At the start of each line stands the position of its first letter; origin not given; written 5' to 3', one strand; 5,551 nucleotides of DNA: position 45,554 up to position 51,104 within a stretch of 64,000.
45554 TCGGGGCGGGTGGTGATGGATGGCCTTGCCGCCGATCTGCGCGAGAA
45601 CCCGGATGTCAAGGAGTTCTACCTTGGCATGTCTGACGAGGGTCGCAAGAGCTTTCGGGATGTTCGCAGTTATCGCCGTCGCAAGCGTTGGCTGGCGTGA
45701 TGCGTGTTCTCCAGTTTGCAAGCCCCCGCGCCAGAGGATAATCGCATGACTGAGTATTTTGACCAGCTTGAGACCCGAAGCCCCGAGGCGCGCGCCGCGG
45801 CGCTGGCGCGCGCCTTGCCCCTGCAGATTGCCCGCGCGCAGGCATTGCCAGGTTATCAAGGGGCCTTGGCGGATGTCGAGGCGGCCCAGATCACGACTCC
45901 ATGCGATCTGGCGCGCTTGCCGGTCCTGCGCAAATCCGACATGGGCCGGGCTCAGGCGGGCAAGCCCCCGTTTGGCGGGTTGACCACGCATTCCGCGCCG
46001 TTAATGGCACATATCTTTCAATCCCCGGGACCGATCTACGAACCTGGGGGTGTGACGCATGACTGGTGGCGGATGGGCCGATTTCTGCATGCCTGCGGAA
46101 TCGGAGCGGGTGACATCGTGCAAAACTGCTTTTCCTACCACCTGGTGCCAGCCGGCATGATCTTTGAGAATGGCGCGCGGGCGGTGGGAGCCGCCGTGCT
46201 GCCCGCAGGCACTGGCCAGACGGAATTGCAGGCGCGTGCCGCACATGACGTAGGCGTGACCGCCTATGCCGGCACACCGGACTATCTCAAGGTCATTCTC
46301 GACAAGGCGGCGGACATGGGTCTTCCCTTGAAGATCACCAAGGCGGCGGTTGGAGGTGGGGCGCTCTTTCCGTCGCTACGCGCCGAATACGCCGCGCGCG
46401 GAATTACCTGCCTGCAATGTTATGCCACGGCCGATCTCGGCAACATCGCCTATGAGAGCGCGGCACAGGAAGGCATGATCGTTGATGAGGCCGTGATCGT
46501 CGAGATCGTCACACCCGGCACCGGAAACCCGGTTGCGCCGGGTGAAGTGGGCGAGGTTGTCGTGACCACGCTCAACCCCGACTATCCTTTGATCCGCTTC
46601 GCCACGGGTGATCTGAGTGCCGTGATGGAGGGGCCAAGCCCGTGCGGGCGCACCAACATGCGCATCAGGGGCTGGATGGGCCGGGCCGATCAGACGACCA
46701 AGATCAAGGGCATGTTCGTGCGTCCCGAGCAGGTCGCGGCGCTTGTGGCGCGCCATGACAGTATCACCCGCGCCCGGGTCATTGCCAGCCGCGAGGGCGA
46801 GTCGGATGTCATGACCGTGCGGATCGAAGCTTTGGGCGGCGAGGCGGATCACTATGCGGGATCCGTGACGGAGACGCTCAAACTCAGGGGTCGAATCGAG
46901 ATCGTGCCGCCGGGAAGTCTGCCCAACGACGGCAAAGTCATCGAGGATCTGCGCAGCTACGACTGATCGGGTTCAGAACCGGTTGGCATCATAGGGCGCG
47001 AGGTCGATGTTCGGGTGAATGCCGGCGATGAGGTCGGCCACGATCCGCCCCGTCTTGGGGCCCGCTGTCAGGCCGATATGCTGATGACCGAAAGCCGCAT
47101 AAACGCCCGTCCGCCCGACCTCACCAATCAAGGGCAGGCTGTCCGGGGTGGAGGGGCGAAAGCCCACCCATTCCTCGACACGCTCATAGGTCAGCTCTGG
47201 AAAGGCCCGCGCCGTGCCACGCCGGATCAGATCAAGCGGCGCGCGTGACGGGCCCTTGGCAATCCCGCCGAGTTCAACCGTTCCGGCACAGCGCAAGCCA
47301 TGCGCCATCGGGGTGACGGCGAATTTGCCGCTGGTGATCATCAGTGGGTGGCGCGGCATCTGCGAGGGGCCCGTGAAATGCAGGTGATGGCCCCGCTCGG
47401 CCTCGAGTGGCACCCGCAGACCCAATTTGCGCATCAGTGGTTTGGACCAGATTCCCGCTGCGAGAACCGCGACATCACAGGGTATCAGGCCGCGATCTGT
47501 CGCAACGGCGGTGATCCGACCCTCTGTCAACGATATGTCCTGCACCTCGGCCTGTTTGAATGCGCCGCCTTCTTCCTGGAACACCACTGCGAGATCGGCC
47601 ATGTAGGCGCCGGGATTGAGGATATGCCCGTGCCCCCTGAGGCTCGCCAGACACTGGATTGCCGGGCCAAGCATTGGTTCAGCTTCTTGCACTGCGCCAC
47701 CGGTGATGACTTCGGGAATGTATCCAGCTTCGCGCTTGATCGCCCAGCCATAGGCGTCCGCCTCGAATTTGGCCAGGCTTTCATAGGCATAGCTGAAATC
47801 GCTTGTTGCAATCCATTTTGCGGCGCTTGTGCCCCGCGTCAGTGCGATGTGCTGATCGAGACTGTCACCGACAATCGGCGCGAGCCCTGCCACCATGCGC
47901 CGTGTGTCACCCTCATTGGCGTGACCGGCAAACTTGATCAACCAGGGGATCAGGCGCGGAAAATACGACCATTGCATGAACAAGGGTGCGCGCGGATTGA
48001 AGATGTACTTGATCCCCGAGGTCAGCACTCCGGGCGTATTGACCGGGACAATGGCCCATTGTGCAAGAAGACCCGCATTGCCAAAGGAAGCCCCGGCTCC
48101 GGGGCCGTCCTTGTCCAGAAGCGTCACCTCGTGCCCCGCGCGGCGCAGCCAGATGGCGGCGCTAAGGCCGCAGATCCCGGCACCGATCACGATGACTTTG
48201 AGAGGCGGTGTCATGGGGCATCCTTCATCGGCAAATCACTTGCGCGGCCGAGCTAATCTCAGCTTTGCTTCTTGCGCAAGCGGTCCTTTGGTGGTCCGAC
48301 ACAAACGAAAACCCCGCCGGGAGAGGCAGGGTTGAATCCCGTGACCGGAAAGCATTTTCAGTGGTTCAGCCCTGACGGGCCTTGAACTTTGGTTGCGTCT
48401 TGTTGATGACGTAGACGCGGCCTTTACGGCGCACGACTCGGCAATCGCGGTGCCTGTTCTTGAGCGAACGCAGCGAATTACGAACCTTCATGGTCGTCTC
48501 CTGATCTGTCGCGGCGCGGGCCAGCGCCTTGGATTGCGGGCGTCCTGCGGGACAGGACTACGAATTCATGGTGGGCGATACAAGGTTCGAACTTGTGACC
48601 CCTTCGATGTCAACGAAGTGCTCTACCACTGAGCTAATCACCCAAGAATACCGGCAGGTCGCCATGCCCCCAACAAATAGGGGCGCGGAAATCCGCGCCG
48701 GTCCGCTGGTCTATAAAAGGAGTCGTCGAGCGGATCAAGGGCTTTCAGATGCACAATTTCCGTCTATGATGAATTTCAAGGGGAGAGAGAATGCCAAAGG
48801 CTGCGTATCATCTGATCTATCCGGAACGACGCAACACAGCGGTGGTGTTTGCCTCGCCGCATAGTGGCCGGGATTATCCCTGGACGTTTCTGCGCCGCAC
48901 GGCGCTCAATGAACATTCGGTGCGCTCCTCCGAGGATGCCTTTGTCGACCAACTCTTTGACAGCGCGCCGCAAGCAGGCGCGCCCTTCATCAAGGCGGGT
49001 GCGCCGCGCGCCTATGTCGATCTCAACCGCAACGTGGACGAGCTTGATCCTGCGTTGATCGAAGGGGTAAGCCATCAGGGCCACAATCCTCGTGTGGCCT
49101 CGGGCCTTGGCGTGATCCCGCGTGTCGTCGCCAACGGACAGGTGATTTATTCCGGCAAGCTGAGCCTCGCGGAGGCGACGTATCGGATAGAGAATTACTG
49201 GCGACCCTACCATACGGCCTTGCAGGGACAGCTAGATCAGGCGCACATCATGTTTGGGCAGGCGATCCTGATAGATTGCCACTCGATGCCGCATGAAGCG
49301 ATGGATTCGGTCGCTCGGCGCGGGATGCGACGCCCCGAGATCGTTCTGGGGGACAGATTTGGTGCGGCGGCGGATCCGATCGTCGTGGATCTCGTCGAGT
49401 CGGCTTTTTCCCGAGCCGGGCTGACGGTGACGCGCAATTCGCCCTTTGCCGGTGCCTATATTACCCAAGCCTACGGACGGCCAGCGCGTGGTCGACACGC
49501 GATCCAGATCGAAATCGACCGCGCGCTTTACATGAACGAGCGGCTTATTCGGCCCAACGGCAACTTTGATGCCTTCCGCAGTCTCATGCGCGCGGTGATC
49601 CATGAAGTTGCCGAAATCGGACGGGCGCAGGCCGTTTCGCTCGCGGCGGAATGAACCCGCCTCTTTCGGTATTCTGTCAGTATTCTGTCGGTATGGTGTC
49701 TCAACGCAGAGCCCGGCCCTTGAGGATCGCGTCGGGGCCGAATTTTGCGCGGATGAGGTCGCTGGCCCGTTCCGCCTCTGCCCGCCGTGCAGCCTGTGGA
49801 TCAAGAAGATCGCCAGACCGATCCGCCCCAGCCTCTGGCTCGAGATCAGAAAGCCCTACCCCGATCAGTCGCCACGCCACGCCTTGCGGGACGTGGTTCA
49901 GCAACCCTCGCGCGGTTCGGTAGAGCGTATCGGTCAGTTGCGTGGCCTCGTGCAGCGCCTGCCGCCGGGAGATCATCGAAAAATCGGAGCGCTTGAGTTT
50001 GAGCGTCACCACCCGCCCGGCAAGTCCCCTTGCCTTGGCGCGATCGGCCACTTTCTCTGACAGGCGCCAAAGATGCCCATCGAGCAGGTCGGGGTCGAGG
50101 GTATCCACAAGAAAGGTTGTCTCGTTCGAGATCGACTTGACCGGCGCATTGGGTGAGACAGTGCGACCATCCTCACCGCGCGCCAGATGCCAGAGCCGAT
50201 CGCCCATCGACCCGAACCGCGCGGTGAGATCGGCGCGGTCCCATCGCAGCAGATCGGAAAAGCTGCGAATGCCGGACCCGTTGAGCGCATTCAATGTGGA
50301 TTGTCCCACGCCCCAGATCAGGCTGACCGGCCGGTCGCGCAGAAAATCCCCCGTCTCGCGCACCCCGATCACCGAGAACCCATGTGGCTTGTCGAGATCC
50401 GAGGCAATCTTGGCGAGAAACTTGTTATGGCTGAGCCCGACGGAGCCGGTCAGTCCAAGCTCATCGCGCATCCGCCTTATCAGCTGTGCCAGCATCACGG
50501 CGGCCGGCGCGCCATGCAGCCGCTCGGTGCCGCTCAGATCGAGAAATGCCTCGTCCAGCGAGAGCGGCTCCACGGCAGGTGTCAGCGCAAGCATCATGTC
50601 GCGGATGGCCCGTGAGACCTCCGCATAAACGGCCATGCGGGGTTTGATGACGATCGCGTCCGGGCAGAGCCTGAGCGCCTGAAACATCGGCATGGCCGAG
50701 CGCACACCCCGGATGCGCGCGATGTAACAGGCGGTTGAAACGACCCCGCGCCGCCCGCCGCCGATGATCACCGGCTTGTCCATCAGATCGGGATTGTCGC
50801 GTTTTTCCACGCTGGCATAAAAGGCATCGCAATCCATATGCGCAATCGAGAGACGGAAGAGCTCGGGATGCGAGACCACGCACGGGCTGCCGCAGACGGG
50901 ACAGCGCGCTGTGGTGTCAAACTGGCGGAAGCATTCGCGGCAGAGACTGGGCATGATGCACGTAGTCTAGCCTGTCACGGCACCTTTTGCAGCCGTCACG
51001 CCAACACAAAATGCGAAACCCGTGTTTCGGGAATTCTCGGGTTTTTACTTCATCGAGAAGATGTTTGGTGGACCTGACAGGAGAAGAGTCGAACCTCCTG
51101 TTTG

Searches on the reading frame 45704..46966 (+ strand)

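Call 19: search_protein_families(library=pfam, proteins=[window:45704-46966:+], max_evalue=0.001)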
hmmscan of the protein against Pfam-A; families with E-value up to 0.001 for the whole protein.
window:45704-46966:+ (420 aa): 1 family
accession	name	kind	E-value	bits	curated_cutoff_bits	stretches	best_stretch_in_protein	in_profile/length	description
PF00501.34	AMP-binding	-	1e-06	28.3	29.9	1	151-288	219-375/384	AMP-binding enzyme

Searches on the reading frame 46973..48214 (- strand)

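Call 19: search_protein_families(library=pfam, proteins=[window:46973-48214:-], max_evalue=0.001)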
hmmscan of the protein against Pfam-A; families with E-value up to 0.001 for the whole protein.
window:46973-48214:- (413 aa): 9 families
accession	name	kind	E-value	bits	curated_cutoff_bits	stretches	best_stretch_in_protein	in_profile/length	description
PF01266.30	DAO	-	1.3e-53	183.2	27.9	1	6-395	1-353/353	FAD dependent oxidoreductase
PF07992.20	Pyr_redox_2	-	4.9e-07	29.9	26.1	1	6-37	2-33/291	Pyridine nucleotide-disulphide oxidoreductase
PF13450.12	NAD_binding_8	-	1.9e-06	28.5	21.9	1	9-39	1-32/68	NAD(P)-binding Rossmann-like domain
PF03486.20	HI0933_like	-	6.6e-06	26.2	50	0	6-36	2-32/244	HI0933-like protein Rossmann domain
PF00890.30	FAD_binding_2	-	1.2e-05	25.1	20.4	1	7-45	2-40/414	FAD binding domain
PF01262.27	AlaDh_PNT_C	-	2.8e-05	24.1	23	1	4-36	28-60/214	Alanine dehydrogenase/PNT, C-terminal domain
PF01494.25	FAD_binding_3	-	7.3e-05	22.6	22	1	6-37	3-34/349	FAD binding domain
PF13738.12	Pyr_redox_3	-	7.7e-05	22.5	30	0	8-37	1-31/305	Pyridine nucleotide-disulphide oxidoreductase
PF01134.28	GIDA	-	9.2e-05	22.1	22.1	0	6-35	1-30/391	Glucose inhibited division protein A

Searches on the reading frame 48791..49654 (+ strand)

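Call 19: search_protein_families(library=pfam, proteins=[window:48791-49654:+], max_evalue=0.001)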
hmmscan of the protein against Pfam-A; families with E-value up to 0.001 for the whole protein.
window:48791-49654:+ (287 aa): 1 family
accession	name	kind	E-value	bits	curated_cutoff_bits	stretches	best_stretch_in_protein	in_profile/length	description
PF05013.17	FGase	-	2.6e-74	250.5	28.9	1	17-248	2-219/219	N-formylglutamate amidohydrolase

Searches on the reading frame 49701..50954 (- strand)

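Call 19: search_protein_families(library=pfam, proteins=[window:49701-50954:-], max_evalue=0.001)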
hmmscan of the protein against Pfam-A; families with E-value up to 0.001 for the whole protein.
window:49701-50954:- (417 aa): 3 families
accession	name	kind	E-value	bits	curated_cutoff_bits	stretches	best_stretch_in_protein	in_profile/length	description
PF00817.25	IMS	-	6.9e-47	159.5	23.2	1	41-186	2-148/148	impB/mucB/samB family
PF11799.13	IMS_C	-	7.1e-26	91.2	20.7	1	273-376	2-104/109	impB/mucB/samB family C-terminal domain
PF21999.2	IMS_HHH_1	-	5.9e-05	23.9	27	1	215-262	5-53/53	DNA polymerase-iota, thumb domain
